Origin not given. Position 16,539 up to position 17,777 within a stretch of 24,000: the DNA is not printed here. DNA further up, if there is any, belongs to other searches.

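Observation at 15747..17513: Accessory module inside the cluster: psbV paralog plus a psbO-psbF-nblA operon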

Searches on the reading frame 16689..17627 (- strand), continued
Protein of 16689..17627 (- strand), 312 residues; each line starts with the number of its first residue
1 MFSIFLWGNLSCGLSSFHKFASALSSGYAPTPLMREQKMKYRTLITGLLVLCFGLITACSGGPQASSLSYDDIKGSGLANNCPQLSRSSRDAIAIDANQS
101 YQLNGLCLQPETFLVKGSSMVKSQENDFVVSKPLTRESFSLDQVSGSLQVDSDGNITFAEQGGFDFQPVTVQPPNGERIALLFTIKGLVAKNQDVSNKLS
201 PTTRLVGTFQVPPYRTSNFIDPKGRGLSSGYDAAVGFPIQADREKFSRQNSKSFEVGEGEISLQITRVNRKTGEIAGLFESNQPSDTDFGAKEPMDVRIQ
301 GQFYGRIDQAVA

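Call 49: list_cluster_members(proteins=[P0122, P0135, P0141, P0146, P0160, P0191, P0197, P0222, P0230, P0231])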
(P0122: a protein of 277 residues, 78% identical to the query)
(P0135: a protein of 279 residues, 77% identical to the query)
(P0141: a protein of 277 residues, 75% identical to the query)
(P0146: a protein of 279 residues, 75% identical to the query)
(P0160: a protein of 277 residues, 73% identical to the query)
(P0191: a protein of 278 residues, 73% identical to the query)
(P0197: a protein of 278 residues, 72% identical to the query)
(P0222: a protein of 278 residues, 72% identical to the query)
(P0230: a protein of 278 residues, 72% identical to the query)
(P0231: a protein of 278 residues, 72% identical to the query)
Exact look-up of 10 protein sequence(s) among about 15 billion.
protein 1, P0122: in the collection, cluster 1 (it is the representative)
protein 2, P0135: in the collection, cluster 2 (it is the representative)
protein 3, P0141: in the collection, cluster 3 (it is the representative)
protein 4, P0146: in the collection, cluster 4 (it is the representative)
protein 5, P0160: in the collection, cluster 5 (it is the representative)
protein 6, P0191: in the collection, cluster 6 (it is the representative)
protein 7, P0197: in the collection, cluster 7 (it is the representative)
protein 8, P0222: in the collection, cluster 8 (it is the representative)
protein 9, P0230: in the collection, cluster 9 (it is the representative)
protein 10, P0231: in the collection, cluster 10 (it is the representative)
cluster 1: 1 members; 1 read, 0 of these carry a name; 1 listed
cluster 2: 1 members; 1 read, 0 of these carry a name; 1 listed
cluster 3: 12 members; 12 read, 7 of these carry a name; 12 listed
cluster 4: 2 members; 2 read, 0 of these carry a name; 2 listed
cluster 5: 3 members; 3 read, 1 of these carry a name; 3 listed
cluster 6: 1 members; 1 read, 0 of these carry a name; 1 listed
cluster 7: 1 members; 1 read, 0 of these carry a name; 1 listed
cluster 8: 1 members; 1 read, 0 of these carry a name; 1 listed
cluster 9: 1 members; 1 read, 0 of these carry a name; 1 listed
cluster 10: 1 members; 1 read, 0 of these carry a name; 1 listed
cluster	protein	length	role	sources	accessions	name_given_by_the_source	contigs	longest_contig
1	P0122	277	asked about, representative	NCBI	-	-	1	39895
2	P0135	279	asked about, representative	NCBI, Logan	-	-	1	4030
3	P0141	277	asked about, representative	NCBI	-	-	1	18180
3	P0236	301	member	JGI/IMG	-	photosystem II oxygen-evolving enhancer protein 1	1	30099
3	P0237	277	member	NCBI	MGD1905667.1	MAG: photosystem II manganese-stabilizing polypeptide [Leptolyngbyaceae cyanobacterium]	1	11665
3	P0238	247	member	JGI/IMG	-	photosystem II oxygen-evolving enhancer protein 1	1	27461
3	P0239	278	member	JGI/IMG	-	photosystem II oxygen-evolving enhancer protein 1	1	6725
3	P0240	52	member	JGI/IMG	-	photosystem II oxygen-evolving enhancer protein 1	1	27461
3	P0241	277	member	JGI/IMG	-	photosystem II oxygen-evolving enhancer protein 1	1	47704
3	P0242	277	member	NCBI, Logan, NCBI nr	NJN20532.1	MAG: Photosystem II manganese-stabilizing polypeptide [Leptolyngbya sp. RL_3_1] | Photosystem II manganese-stabilizing polypeptide [Leptolyngbya sp. RL_3_1]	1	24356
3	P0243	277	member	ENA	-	-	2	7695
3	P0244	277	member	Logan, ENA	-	-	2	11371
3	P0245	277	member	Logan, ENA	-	-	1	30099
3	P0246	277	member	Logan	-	-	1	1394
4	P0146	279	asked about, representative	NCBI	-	-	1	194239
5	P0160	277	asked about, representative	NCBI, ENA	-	-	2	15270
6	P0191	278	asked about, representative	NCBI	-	-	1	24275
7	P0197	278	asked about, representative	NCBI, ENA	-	-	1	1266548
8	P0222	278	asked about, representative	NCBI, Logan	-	-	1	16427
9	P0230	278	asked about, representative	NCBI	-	-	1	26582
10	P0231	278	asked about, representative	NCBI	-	-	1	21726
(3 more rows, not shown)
